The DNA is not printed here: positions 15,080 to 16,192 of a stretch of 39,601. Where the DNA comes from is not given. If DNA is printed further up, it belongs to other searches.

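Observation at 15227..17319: Translationally coupled two-gene module: cytoplasmic-looking beta-propeller plus KaiC-like ATPase, next to the giant surface protein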

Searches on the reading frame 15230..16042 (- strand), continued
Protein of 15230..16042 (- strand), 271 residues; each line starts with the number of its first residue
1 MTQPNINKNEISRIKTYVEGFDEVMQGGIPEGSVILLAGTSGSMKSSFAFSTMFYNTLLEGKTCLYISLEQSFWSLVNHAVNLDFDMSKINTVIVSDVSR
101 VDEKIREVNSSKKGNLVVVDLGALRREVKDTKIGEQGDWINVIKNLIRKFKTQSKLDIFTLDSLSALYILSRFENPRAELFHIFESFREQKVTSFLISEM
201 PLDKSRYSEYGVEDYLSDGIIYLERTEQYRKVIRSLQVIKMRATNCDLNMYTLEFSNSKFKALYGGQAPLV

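Call 64: search_protein_representatives(alignment_id=A2)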
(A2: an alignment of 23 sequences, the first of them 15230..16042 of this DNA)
Query: 23 sequences, 270 profile positions. Proteins with E-value up to 0.001 (for the whole library): 6542; up to 1e-10: 2755; up to 1e-30: 265. The best 150 are listed.
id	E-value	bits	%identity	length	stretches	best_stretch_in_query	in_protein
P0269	2.2e-129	447.0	-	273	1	1-270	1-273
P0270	9.9e-88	310.4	-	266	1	10-270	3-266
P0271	8.6e-79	281.1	-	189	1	82-270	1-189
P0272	4.1e-77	275.6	-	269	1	7-260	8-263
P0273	1.3e-68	247.8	-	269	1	7-270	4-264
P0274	7.7e-64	232.1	-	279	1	5-261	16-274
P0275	2.9e-63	230.2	-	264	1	10-261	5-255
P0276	4.2e-60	219.8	-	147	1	2-146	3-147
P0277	4.0e-59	216.6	-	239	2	111-262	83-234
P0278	6.5e-59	215.9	-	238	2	149-261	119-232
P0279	3.5e-58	213.5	-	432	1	8-259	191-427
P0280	7.4e-58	212.5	-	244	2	114-261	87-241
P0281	4.9e-57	209.8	-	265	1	12-261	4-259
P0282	9.8e-57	208.8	-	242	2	132-260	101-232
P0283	2.1e-56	207.7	-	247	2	113-262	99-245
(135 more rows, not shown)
